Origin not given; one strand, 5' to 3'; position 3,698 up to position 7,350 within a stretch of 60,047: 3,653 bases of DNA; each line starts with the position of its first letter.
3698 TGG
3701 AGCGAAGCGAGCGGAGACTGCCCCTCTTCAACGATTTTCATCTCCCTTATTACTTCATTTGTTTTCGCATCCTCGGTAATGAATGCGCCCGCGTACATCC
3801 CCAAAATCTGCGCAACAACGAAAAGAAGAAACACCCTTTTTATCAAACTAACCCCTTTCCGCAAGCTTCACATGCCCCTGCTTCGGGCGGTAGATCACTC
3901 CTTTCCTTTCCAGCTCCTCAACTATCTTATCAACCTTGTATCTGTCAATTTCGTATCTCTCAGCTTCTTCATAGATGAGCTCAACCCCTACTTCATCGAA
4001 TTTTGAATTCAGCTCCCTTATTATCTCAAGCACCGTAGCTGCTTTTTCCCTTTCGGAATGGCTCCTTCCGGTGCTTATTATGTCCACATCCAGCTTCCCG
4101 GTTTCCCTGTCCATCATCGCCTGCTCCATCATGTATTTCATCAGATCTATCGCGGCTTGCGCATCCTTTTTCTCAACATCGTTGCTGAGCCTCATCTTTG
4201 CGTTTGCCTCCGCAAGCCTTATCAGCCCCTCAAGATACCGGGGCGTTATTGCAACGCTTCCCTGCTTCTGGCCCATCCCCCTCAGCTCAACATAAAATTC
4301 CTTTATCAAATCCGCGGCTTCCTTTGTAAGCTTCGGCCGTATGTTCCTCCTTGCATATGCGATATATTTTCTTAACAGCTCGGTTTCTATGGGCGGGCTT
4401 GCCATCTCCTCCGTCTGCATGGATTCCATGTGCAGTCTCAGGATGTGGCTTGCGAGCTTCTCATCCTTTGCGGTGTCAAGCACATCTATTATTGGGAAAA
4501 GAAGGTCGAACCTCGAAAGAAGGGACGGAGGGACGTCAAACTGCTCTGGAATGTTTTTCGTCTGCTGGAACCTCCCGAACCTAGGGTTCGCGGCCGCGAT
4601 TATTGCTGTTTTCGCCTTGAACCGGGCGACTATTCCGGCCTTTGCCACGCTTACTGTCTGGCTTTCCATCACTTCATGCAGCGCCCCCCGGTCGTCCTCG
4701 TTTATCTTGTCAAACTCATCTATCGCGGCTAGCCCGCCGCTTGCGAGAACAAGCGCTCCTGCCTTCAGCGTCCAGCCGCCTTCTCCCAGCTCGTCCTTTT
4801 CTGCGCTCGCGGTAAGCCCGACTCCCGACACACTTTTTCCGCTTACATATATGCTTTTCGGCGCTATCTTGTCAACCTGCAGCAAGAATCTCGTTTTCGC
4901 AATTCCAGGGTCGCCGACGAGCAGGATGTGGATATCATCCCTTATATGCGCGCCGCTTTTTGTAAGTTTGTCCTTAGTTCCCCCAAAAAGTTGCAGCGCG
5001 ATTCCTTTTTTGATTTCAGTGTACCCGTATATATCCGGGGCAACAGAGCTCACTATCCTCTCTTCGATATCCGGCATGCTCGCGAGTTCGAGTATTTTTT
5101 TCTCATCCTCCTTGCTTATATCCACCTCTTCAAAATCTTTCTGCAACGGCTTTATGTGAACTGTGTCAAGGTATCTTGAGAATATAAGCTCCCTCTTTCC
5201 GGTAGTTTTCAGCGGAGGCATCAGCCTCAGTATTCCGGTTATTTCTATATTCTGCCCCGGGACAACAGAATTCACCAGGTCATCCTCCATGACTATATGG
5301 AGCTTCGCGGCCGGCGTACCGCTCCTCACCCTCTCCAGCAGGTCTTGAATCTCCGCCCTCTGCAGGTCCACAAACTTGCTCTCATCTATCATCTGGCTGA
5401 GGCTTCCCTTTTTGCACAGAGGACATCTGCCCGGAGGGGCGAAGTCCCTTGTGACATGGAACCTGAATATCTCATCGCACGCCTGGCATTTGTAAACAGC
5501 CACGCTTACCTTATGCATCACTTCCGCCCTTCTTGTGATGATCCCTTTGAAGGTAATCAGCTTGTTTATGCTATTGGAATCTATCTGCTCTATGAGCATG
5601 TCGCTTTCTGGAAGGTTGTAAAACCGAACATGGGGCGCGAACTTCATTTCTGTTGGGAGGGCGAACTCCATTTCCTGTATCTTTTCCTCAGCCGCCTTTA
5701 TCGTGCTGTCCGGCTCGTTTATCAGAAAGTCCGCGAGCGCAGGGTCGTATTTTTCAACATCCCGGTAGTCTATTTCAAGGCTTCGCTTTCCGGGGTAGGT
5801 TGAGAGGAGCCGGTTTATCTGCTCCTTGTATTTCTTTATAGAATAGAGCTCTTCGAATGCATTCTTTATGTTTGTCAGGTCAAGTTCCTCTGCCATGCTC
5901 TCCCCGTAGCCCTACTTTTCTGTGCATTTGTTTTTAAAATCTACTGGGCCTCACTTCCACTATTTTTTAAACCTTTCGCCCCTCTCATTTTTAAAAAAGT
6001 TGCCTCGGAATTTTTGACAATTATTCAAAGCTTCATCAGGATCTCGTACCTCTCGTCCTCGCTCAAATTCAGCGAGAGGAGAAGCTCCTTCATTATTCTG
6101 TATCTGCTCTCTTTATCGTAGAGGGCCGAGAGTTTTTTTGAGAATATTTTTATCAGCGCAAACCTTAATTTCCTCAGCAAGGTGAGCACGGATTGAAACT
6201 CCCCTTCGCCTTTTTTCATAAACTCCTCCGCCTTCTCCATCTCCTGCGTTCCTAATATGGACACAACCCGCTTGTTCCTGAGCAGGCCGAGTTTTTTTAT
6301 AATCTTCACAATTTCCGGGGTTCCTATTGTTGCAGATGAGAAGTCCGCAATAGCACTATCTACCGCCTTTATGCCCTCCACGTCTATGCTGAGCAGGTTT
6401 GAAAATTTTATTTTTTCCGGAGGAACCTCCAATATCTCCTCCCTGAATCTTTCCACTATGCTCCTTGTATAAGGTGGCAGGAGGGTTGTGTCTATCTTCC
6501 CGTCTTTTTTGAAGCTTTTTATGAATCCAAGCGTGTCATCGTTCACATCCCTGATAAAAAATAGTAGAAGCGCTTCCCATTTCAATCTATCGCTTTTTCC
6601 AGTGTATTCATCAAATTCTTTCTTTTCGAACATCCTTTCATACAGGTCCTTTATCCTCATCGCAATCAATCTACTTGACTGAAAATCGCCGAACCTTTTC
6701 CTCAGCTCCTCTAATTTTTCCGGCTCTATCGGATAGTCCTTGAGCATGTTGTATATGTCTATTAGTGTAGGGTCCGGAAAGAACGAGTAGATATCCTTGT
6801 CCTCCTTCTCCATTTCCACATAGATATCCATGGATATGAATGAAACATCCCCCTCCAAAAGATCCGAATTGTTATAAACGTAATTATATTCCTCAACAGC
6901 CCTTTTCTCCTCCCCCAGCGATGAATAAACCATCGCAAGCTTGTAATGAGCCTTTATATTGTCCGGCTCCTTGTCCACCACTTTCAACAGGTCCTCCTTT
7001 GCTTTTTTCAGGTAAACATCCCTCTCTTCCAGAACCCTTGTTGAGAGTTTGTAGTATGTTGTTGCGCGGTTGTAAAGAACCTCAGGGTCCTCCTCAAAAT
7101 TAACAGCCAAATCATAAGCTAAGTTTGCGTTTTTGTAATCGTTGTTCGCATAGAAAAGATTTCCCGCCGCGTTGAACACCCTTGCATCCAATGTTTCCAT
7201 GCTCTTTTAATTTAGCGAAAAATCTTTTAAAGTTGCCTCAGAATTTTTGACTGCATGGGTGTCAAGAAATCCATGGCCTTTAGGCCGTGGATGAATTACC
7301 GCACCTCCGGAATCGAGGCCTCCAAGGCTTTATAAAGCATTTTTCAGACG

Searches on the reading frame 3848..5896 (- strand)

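Call 58: search_protein_families(library=pfam, proteins=[window:3848-5896:-], max_evalue=0.00001)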
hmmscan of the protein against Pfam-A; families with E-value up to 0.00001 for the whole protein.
window:3848-5896:- (682 aa): 7 families
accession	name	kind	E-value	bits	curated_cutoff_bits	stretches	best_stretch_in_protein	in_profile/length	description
PF00493.29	MCM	-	1.7e-85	286.2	23.3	1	264-489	1-224/224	MCM P-loop domain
PF17855.7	MCM_lid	-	6.4e-28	97.5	27.4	1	506-588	1-85/87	MCM AAA-lid domain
PF17207.9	MCM_OB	-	2.8e-27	95.4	24.8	1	103-227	3-126/126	MCM OB domain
PF14551.11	MCM_N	-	3.5e-10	40.6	24.9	1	19-93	17-94/95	MCM N-terminal domain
PF21120.3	MCM_WH_arc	-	9e-09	35.7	26.1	1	618-677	2-63/63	Archaeal MCM, winged-helix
PF01078.27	Mg_chelatase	-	2.7e-08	33.9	20.3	1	371-443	91-164/207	Magnesium chelatase, subunit ChlI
PF07728.20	AAA_5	-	1.5e-07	31.9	22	1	323-440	1-125/139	AAA domain (dynein-related subfamily)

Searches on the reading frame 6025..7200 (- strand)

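Call 58: search_protein_families(library=pfam, proteins=[window:6025-7200:-], max_evalue=0.00001)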
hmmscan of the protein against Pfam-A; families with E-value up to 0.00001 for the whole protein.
window:6025-7200:- (391 aa): 2 families
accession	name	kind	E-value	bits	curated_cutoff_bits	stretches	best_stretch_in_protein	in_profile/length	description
PF13414.12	TPR_11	-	4.8e-07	29.8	26.8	0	65-96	11-42/42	TPR repeat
PF13431.12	TPR_17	-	6.4e-06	26.5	24.4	0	72-102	3-33/34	Tetratricopeptide repeat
